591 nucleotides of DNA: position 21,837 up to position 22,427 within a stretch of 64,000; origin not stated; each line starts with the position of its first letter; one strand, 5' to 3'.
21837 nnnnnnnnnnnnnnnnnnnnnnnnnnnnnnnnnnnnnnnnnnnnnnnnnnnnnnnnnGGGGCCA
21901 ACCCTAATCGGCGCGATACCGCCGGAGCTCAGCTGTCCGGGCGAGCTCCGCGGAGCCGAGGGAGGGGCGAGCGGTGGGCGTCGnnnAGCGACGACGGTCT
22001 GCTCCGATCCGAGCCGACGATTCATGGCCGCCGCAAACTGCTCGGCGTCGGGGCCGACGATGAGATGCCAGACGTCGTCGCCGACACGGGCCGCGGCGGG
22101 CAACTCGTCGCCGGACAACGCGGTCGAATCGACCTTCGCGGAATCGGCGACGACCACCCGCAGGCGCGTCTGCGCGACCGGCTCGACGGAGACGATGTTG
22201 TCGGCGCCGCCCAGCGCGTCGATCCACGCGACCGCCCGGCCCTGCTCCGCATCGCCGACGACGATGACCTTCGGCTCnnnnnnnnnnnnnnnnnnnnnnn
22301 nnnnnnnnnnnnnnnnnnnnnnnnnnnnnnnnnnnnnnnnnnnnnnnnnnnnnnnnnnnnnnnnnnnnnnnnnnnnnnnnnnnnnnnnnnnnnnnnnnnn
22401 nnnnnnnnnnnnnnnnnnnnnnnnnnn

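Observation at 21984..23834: PTS permease with an active N-terminal EIIB, an EIIC and an extra C-terminal EIIB-like domain that has lost its phosphorylatable cysteine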

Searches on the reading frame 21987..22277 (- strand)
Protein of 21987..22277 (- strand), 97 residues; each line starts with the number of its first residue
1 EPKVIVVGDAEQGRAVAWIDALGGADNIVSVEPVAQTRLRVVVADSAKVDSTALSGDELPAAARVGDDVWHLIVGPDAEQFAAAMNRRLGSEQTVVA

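Call 20: find_related_loci(query=A2, collection=genome_contigs, flank=10000)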
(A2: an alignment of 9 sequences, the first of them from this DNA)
Query A2 (97 aa) in genome_contigs; peptide patterns used: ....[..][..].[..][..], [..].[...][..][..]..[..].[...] (x = any residue, [..] = any of these).
403 stretches matched a pattern; 52 encode a relative of the query (tblastn E <= 1e-3); 52 distinct loci.
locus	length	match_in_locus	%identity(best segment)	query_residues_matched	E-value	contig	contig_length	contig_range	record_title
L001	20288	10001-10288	58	1-96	2e-28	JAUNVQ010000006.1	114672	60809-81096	MAG: Actinomycetaceae bacterium isolate S7A_St_44 NODE_49_length_114672_cov_41.909944, whole genome shotgun sequence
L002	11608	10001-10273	58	1-91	2e-28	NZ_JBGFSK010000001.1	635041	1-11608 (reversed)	Janibacter sp. GXQ6167 Scaffold1, whole genome shotgun sequence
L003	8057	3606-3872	56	1-89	1e-28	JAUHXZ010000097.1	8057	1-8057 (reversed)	MAG: Actinomycetes bacterium isolate 3_bin.31 NODE_10649_length_8057_cov_3.734174, whole genome shotgun sequence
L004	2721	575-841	60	1-89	3e-28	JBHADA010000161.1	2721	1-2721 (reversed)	MAG: Arachnia sp. isolate Meta-D_MAG_86 Meta-D__257150, whole genome shotgun sequence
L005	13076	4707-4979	56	1-91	1e-27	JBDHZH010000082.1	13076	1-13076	MAG: Arachnia sp. isolate AS-MICRO-3CA.40 NODE_22653_length_13076_cov_8.378695, whole genome shotgun sequence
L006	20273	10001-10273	56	1-91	2e-27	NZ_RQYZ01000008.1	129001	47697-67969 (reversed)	Tessaracoccus sp. OH4464_COT-324 scaffold_7, whole genome shotgun sequence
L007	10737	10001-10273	56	1-91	2e-27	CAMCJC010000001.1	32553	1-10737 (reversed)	MAG: uncultured Propionibacteriaceae bacterium isolate SRR15732359_bin.1_metaWRAP_v1.3_MAG genome assembly, contig: ERZ9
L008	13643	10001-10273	54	1-91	5e-27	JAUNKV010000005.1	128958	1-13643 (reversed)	MAG: Propionibacteriaceae bacterium isolate S30M_Sa_58 NODE_63_length_128958_cov_23.762822, whole genome shotgun sequenc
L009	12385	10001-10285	55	1-95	2e-26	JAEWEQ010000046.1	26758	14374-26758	MAG: Actinomycetes bacterium isolate OH_PBlB_149 k127_248267, whole genome shotgun sequence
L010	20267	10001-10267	56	1-89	6e-27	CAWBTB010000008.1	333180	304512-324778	MAG: uncultured Actinomycetota bacterium isolate MFD04580.bin.3.130 genome assembly, contig: contig_23070, whole genome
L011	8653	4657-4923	57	1-89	9e-27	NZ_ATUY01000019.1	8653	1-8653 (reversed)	Actinotignum urinale DSM 15805 G445DRAFT_scaffold00019.19_C, whole genome shotgun sequence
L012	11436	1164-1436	56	1-91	9e-27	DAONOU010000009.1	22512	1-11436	MAG TPA_asm: Arachnia sp. isolate AMR_MDS_4374 NODE_1926_length_22512_cov_5.412299, whole genome shotgun sequence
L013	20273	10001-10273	55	1-91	2e-26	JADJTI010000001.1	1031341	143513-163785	MAG: Austwickia sp. isolate Hirt_18-Q3-R61-65_BAT3C.202 tig00000962-10-10275240, whole genome shotgun sequence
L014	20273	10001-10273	53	1-91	2e-26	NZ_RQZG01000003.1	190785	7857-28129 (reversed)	Arachnia propionica strain OH887_COT-365 scaffold_2, whole genome shotgun sequence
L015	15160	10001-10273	56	1-91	2e-26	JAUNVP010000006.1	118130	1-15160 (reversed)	MAG: Actinomycetaceae bacterium isolate S7A_St_43 NODE_43_length_118130_cov_34.351963, whole genome shotgun sequence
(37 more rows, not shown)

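Call 23: predict_structure(alignment_id=A1)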
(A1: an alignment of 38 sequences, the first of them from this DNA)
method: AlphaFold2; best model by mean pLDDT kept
length: 97 residues; sequences in the alignment: 38
mean_pLDDT: 86.0   pTM: 0.75
mean pLDDT of the five models: 86.0, 85.3, 83.4, 81.9, 80.0
residues with pLDDT >= 90: 61; 70-90: 23; 50-70: 8; < 50: 5
segments of 3 or more residues with pLDDT < 50: 1-3
pLDDT, mean of each block of 10 residues (from residue 1): 55 88 96 93 96 85 94 92 90 64
secondary structure, 60 per line:
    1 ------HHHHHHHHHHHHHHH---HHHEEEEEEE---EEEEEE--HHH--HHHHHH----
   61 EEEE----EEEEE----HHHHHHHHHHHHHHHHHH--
elements in order: H7-21 E28-34 E38-43 H51-56 E61-64 E69-73 H78-95

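Call 25: search_protein_representatives(alignment_id=A1)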
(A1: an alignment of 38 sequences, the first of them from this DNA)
Query: 38 sequences, 94 profile positions. Proteins with E-value up to 0.001 (for the whole library): 1894; up to 1e-10: 439; up to 1e-30: 8. The best 150 are listed.
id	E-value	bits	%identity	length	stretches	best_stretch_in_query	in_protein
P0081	1.7e-44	165.8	-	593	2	1-93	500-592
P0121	4.2e-39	148.4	-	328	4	20-90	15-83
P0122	9.2e-39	147.4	-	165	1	1-93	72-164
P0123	2.8e-38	145.8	-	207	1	1-91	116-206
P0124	9.0e-38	144.2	-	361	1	1-92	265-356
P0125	3.2e-35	136.0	-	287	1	1-91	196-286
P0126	3.2e-35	136.0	-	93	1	5-92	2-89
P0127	1.1e-34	134.3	-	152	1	5-93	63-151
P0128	1.8e-30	120.8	-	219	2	8-87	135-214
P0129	8.5e-30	118.6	-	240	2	12-91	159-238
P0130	2.0e-29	117.4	-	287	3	9-86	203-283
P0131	2.7e-29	117.0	-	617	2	3-86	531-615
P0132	6.7e-29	115.7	-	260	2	5-92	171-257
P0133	2.0e-28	114.2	-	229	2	12-87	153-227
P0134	2.9e-28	113.7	-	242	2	11-89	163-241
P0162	2.3e-25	104.4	-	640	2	15-88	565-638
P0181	2.7e-23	97.7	-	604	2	9-92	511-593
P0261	2.1e-18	82.1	-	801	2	13-92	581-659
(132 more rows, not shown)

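Call 27: fold_search(model_id=the predicted structure, library=pdb)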
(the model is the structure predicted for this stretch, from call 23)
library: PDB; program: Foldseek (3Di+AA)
matches with E <= 10: 897; with E <= 0.001: 6
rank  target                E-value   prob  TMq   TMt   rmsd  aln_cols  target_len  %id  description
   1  1o2f_MODEL_1_B        3.3e-07  1.00  0.71  0.88   1.2        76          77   30  COMPLEX OF ENZYME IIAGLC AND IIBGLC PHOSPHOCARRIER PROTEIN HPR FROM ESCHERICHIA COLI NMR, RESTRAINED REGULARIZ (released 2003-05-13)
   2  3bp3_A                4.6e-07  1.00  0.71  0.84   1.3        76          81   30  Crystal structure of EIIB (released 2008-11-04)
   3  9a3b_MODEL_1_A        1.3e-06  1.00  0.75  0.16   1.2        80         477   29  Model of E. coli PtsG by in-cell photo-crosslinking MS and deep learning (released 2023-02-24)
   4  3bp8_C                2.2e-06  1.00  0.70  0.88   1.3        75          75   31  Crystal structure of Mlc/EIIB complex (released 2008-05-27)
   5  9a6a_B                3.7e-06  1.00  0.74  0.16   1.7        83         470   24  Integrative model of GLPD-PTTBC by crosslinking MS and deep learning (released 2024-09-18)
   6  3ipj_A                2.5e-04  1.00  0.71  0.72   2.1        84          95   24  The crystal structure of one domain of the PTS system, IIabc component from Clostridium difficile (released 2009-10-20)
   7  1iba_MODEL_1_A        1.4e-02  0.98  0.44  0.52   5.4        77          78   31  GLUCOSE PERMEASE (DOMAIN IIB), NMR, 11 STRUCTURES (released 1996-10-14)
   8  5cj9                  2.6e-02  0.96  0.46  0.33   5.0        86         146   14  Bacillus halodurans Arginine repressor, ArgR (released 2016-06-29)
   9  6eri_Az               2.9e-02  0.66  0.38  0.21  11.0       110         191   14  Structure of the chloroplast ribosome with chl-RRF and hibernation-promoting factor (released 2018-04-18)
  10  2p5m_A                3.1e-02  0.94  0.44  0.51   5.4        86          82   15  C-terminal domain hexamer of AhrC bound with L-arginine (released 2007-10-30)
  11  1f9n_A                3.8e-02  0.85  0.42  0.30   8.6        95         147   15  CRYSTAL STRUCTURE OF AHRC, THE ARGININE REPRESSOR/ACTIVATOR PROTEIN FROM BACILLUS SUBTILIS (released 2002-02-27)
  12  6vud_A                3.8e-02  0.72  0.41  0.23  15.3       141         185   16  Crystal structure of a ribosome recycling factor from Ehrlichia chaffeensis (released 2020-03-18)
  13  6vud_B                4.3e-02  0.69  0.40  0.22  15.1       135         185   14  Crystal structure of a ribosome recycling factor from Ehrlichia chaffeensis (released 2020-03-18)
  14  1ek8                  4.9e-02  0.60  0.39  0.22  13.2       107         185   14  CRYSTAL STRUCTURE OF THE RIBOSOME RECYCLING FACTOR (RRF) FROM ESCHERICHIA COLI (released 2001-03-07)
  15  1ge9_MODEL_1_A        6.8e-02  0.47  0.37  0.21  11.7       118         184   13  SOLUTION STRUCTURE OF THE RIBOSOME RECYCLING FACTOR (released 2001-05-16)
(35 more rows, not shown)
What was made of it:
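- On PTS EIIB type 1 (Pfam PF00367, EIIB(Glc) fold): Foldseek finds 1o2f_B at E 3e-7, rmsd 1.2 A over 76 residues, TM 0.88 (calls 23, 27).
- Checked: The AlphaFold2 model of the domain (pLDDT 86) matches EIIB(Glc) 1o2f_B at rmsd 1.2 A over 76 residues, TM 0.88 (calls 23, 27).
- The B' model matches the EIIB chain of the Mlc/EIIB complex (3bp8_C, rmsd 1.3 A, call 27).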

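Call 33: find_homologous_proteins(query=P0131, max_evalue=1e-20)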
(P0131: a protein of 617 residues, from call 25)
Query P0131 (617 aa): 8000 proteins with E <= 1e-20 among 8000 candidates; the best 120 are listed.
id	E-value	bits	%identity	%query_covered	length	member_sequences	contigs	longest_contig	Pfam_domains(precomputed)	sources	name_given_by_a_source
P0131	0.0e+0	1345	100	100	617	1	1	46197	PF02378.24,PF00367.26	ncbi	-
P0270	0.0e+0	1038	77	99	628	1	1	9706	PF02378.24,PF00367.26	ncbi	-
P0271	2.4e-254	864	67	99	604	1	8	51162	PF02378.24,PF00367.26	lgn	-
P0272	1.2e-253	861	67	99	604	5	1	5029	PF02378.24,PF00367.26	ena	-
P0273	3.3e-248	843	65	99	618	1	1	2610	PF02378.24,PF00367.26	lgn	-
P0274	2.8e-246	837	65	99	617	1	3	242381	PF02378.24,PF00367.26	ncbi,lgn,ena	-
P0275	1.6e-244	831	58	72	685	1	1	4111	PF02378.24,PF00367.26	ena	-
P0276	2.2e-244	831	64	98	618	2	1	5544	PF02378.24,PF00367.26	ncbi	-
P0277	3.2e-243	827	62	99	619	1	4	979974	PF02378.24,PF00367.26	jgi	jgi:glucose PTS system EIICB or EIICBA component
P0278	1.2e-242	825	63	99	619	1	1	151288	PF02378.24,PF00367.26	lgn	-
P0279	1.4e-242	825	64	99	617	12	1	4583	PF02378.24,PF00367.26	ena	-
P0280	2.3e-241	821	64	99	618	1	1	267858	PF02378.24,PF00367.26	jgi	jgi:PTS system glucose-specific IIC component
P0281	8.5e-240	816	61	99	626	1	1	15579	PF02378.24,PF00367.26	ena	-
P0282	1.7e-239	814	63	99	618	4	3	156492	PF02378.24,PF00367.26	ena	-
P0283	2.7e-239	814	63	99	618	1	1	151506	PF02378.24,PF00367.26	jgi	jgi:glucose PTS system EIICB or EIICBA component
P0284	2.9e-239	814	63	99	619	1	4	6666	PF02378.24,PF00367.26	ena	-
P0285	2.8e-237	807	61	99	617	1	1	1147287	PF02378.24,PF00367.26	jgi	jgi:PTS system glucose-specific IIC component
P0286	3.1e-237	807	63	99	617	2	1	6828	PF02378.24,PF00367.26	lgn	-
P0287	7.0e-237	806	63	99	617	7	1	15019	PF02378.24,PF00367.26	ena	-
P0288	9.4e-237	805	63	99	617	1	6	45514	PF02378.24,PF00367.26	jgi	jgi:PTS system glucose-specific IIC component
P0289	2.0e-236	804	63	99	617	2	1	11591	PF02378.24,PF00367.26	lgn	-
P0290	4.2e-236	803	63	99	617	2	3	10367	PF02378.24,PF00367.26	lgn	-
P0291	5.8e-236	803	62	99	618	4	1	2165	PF02378.24,PF00367.26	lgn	-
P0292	6.0e-236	803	62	99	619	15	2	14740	PF02378.24,PF00367.26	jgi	jgi:PTS system glucose-specific IIC component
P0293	9.4e-236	802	62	99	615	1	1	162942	PF02378.24,PF00367.26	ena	-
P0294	9.4e-235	799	62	98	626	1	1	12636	PF02378.24,PF00367.26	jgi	jgi:PTS system glucose-specific IIC component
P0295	1.0e-234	799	62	99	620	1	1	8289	PF02378.24,PF00367.26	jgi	-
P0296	1.2e-234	798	61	98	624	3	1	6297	PF02378.24,PF00367.26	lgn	-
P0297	1.9e-234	798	61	99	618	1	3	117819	PF02378.24,PF00367.26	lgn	-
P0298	6.9e-234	796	62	99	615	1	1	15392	PF02378.24,PF00367.26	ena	-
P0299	1.5e-233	795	62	99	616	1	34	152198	PF02378.24,PF00367.26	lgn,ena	-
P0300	1.5e-232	792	62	98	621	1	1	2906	PF02378.24,PF00367.26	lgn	-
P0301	1.7e-232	791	62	99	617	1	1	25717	PF02378.24,PF00367.26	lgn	-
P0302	3.1e-232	791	62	98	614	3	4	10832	PF02378.24,PF00367.26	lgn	-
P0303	3.9e-230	784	60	99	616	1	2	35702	PF02378.24,PF00367.26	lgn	-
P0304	1.1e-229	782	61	99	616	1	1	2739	PF02378.24,PF00367.26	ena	-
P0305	6.1e-229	780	62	98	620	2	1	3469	PF02378.24,PF00367.26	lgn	-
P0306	8.8e-229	779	61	99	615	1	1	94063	PF02378.24,PF00367.26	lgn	-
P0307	2.3e-226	771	61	99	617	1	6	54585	PF02378.24,PF00367.26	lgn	-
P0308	3.3e-221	754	59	98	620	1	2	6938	PF02378.24,PF00367.26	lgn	-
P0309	2.3e-220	751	61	97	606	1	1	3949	PF02378.24,PF00367.26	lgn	-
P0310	2.6e-220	751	59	99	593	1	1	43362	PF02378.24,PF00367.26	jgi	jgi:PTS system glucose-specific IIC component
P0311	1.2e-218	746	60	99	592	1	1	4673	PF02378.24,PF00367.26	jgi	jgi:PTS system glucose-specific IIC component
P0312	9.1e-217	739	59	98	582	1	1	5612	PF02378.24,PF00367.26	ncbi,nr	ncbi:MAG: PTS glucose transporter subunit IIBC, partial [Candidatus Eremiobacteraeota bacterium]|nr:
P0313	6.5e-216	737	60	98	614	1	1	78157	PF02378.24,PF00367.26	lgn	-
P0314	7.4e-216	736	59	97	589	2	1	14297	PF02378.24,PF00367.26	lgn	-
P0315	1.0e-215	736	58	99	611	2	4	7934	PF02378.24,PF00367.26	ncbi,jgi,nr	ncbi:MAG: PTS glucose transporter subunit IIBC [Candidatus Competibacter sp.]|nr:PTS glucose transpo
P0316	1.7e-214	732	59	99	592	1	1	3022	PF02378.24,PF00367.26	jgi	jgi:PTS system glucose-specific IIC component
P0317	5.2e-214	730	60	96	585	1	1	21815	PF02378.24,PF00367.26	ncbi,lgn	-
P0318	1.5e-213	729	58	99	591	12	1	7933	PF02378.24,PF00367.26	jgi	jgi:PTS system glucose-specific IIC component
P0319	1.9e-213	728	59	99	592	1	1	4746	PF02378.24,PF00367.26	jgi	jgi:PTS system glucose-specific IIC component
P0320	2.9e-213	728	59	99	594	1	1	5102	PF02378.24,PF00367.26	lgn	-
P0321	8.7e-213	726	59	98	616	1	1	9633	PF02378.24,PF00367.26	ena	-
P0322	2.6e-212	725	60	100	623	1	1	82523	PF02378.24,PF00367.26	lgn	-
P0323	4.0e-212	724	57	99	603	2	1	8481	PF02378.24,PF00367.26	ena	-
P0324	5.4e-212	724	58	99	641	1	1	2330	PF02378.24,PF00367.26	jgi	jgi:PTS system glucose-specific IIC component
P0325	1.5e-211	722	57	99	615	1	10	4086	PF02378.24,PF00367.26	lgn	-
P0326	2.4e-211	722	57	100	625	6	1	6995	PF02378.24,PF00367.26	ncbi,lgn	-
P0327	8.2e-211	720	59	100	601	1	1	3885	PF02378.24,PF00367.26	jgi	jgi:PTS system glucose-specific IIC component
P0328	1.3e-210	719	57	98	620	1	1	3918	PF02378.24,PF00367.26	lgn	-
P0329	1.3e-210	719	57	98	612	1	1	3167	PF02378.24,PF00367.26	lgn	-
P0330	1.5e-210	719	57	99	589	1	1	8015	PF02378.24,PF00367.26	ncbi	ncbi:MAG: PTS glucose transporter subunit IIBC, partial [Pseudomonadota bacterium]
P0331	1.7e-210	719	57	99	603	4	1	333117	PF02378.24,PF00367.26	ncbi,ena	-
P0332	2.5e-210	718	59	99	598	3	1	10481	PF02378.24,PF00367.26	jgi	jgi:PTS system glucose-specific IIC component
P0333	2.8e-210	718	59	99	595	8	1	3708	PF02378.24,PF00367.26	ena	-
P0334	2.9e-210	718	57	99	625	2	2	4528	PF02378.24,PF00367.26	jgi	jgi:glucose PTS system EIICB or EIICBA component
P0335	3.0e-210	718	59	97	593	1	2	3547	PF02378.24,PF00367.26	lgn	-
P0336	3.5e-210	718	58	99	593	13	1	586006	PF02378.24,PF00367.26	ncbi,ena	-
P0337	4.5e-210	717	57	99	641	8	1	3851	PF02378.24,PF00367.26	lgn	-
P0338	5.1e-210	717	56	99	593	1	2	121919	PF02378.24,PF00367.26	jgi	jgi:PTS system glucose-specific IIC component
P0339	5.1e-210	717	58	100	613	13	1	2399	PF02378.24,PF00367.26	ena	-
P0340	6.1e-210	717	56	99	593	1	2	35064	PF02378.24,PF00367.26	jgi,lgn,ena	-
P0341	6.4e-210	717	57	98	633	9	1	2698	PF02378.24,PF00367.26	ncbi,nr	ncbi:MAG TPA: PTS glucose transporter subunit IIBC [Jiangellaceae bacterium]|nr:PTS glucose transpor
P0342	6.6e-210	717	56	98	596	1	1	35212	PF02378.24,PF00367.26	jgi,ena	-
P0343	7.7e-210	717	57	99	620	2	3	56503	PF02378.24,PF00367.26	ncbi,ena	-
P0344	8.1e-210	717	57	100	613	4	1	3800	PF02378.24,PF00367.26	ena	-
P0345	1.1e-209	716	57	99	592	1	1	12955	PF02378.24,PF00367.26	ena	-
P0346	1.6e-209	716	57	99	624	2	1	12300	PF02378.24,PF00367.26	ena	-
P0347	1.8e-209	715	57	100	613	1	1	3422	PF02378.24,PF00367.26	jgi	-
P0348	2.5e-209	715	57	98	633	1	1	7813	PF02378.24,PF00367.26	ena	-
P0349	3.3e-209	714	58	99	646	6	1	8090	PF02378.24,PF00367.26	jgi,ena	-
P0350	3.6e-209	714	57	99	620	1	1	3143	PF02378.24,PF00367.26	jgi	jgi:glucose PTS system EIICB or EIICBA component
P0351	3.6e-209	714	57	100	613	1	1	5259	PF02378.24,PF00367.26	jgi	-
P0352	4.1e-209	714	57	99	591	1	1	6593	PF02378.24,PF00367.26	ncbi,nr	ncbi:MAG: PTS glucose transporter subunit IIBC [Candidatus Competibacter sp.]|nr:PTS glucose transpo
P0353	5.5e-209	714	57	99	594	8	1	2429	PF02378.24,PF00367.26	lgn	-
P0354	6.5e-209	714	56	99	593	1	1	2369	PF02378.24,PF00367.26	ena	-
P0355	6.6e-209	714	57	100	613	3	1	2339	PF02378.24,PF00367.26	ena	-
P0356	6.9e-209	713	57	99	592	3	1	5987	PF02378.24,PF00367.26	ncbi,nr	ncbi:MAG: PTS glucose transporter subunit IIBC [Candidatus Contendobacter sp.]|nr:PTS glucose transp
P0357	7.0e-209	713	57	100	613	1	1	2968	PF02378.24,PF00367.26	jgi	-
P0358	8.1e-209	713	57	99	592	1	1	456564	PF02378.24,PF00367.26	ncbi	-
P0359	1.1e-208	713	57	99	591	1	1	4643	PF02378.24,PF00367.26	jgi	jgi:PTS system glucose-specific IIC component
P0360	1.1e-208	713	57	100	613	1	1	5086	PF02378.24,PF00367.26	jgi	jgi:PTS system glucose-specific IIC component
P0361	1.1e-208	713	58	99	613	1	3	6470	PF02378.24,PF00367.26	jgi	jgi:PTS system glucose-specific IIC component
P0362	1.1e-208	713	57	99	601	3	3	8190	PF02378.24,PF00367.26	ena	-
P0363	1.5e-208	712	57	99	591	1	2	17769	PF02378.24,PF00367.26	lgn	-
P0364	1.5e-208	712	57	99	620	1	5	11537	PF02378.24,PF00367.26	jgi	jgi:glucose PTS system EIICB or EIICBA component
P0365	1.9e-208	712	56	99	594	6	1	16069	PF02378.24,PF00367.26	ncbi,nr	ncbi:MAG TPA: PTS glucose transporter subunit IIBC [Candidatus Competibacteraceae bacterium]|nr:PTS 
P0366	1.9e-208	712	57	99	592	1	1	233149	PF02378.24,PF00367.26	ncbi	ncbi:MAG: PTS glucose transporter subunit IIBC [Candidatus Competibacteraceae bacterium]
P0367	1.9e-208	712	57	98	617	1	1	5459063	PF02378.24,PF00367.26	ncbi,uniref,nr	ncbi:glucose-specific PTS transporter subunit IIBC [Nodosilinea sp. E11]|uniref:glucose-specific PTS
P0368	2.0e-208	712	57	100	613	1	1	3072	PF02378.24,PF00367.26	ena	-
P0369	2.1e-208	712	59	97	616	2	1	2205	PF02378.24,PF00367.26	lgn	-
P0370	2.3e-208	712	56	99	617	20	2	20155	PF02378.24,PF00367.26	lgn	-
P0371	2.5e-208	712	57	99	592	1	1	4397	PF02378.24,PF00367.26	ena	-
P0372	2.6e-208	712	57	100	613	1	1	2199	PF02378.24,PF00367.26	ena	-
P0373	2.8e-208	711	57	99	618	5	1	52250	PF02378.24,PF00367.26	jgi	jgi:glucose PTS system EIICB or EIICBA component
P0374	2.9e-208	711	56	99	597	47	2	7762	PF02378.24,PF00367.26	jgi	jgi:PTS system glucose-specific IIC component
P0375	2.9e-208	711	58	100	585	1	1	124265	PF02378.24,PF00367.26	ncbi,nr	ncbi:MAG: PTS glucose transporter subunit IIBC [Elusimicrobia bacterium]|nr:PTS glucose transporter 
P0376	3.1e-208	711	57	100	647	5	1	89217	PF02378.24,PF00367.26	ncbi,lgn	-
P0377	3.2e-208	711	57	100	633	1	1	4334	PF02378.24,PF00367.26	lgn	-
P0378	3.3e-208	711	57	98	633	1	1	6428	PF02378.24,PF00367.26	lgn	-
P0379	3.8e-208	711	57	99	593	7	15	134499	PF02378.24,PF00367.26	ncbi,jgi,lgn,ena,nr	ncbi:MAG: PTS glucose transporter subunit IIBC [Candidatus Competibacteraceae bacterium]|nr:MAG: PTS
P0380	4.0e-208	711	56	99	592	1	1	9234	PF02378.24,PF00367.26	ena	-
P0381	4.3e-208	711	58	99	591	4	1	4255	PF02378.24,PF00367.26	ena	-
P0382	4.8e-208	711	56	99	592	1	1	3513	PF02378.24,PF00367.26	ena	-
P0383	5.2e-208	711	57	99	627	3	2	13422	PF02378.24,PF00367.26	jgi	jgi:glucose PTS system EIICB or EIICBA component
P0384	5.3e-208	711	57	99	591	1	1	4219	PF02378.24,PF00367.26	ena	-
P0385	5.8e-208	710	56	99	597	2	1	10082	PF02378.24,PF00367.26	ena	-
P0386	6.1e-208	710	57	100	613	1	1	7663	PF02378.24,PF00367.26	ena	-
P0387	7.1e-208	710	56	100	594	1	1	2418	PF02378.24,PF00367.26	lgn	-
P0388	7.4e-208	710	57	99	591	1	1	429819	PF02378.24,PF00367.26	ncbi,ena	-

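Call 34: find_encoding_contigs(protein=P0367, flank=7000, max_places=1)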
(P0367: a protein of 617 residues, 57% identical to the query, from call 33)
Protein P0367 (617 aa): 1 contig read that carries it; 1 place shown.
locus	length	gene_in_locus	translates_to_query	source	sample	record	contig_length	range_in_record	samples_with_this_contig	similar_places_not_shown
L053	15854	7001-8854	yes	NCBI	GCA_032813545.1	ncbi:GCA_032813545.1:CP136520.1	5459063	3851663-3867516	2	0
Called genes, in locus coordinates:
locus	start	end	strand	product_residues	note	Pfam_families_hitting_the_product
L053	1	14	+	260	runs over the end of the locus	PF04542:Sigma70_r2, PF04539:Sigma70_r3, PF08281:Sigma70_r4_2, PF04545:Sigma70_r4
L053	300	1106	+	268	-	-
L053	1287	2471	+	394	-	PF04116:FA_hydroxylase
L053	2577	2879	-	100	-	-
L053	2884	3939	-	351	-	PF19300:BPD_transp_1_N, PF00528:BPD_transp_1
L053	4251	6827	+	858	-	PF00358:PTS_EIIA_1, PF00381:PTS-HPr, PF05524:PEP-utilisers_N, PF00391:PEP-utilizers, PF02896:PEP-utilizers_C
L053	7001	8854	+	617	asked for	PF02378:PTS_EIIC, PF00367:PTS_EIIB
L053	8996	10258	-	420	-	PF07690:MFS_1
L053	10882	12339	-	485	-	PF00875:DNA_photolyase, PF03441:FAD_binding_7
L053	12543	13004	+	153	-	PF00578:AhpC-TSA, PF08534:Redoxin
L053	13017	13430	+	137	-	PF07924:NuiA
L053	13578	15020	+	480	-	PF00128:Alpha-amylase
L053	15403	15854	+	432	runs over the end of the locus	PF14684:Tricorn_C1 (weak), PF00595:PDZ, PF13180:PDZ_2, PF17820:PDZ_6, PF03572:Peptidase_S41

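Call 35: find_encoding_contigs(protein=P0366, flank=7000, max_places=1)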
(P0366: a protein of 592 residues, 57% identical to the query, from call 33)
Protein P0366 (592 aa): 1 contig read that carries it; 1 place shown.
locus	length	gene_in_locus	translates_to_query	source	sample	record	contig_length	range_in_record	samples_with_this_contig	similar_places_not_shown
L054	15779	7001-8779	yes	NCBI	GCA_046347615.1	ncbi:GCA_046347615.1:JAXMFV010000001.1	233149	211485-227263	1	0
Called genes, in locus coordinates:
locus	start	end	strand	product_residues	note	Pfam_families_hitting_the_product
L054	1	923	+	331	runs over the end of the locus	PF00294:PfkB, PF08543:Phos_pyr_kin (faint)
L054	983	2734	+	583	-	PF02302:PTS_IIB, PF25554:PTS_EIIB_BC_N, PF02302:PTS_IIB, PF25554:PTS_EIIB_BC_N, PF02378:PTS_EIIC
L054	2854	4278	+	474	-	PF00232:Glyco_hydro_1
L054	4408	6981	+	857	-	PF00358:PTS_EIIA_1, PF00381:PTS-HPr, PF05524:PEP-utilisers_N, PF00391:PEP-utilizers, PF02896:PEP-utilizers_C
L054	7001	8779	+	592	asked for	PF02378:PTS_EIIC, PF00367:PTS_EIIB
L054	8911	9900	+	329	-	PF00389:2-Hacid_dh, PF02826:2-Hacid_dh_C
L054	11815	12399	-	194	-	PF00239:Resolvase, PF02796:HTH_7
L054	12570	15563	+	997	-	PF13700:DUF4158, PF01526:DDE_Tnp_Tn3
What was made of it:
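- On FruA-type IIB' docking domain (functional analogy only): The fold differs from FruA IIB (PF02302, seen in L054, call 35), so B' is not a homologue.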
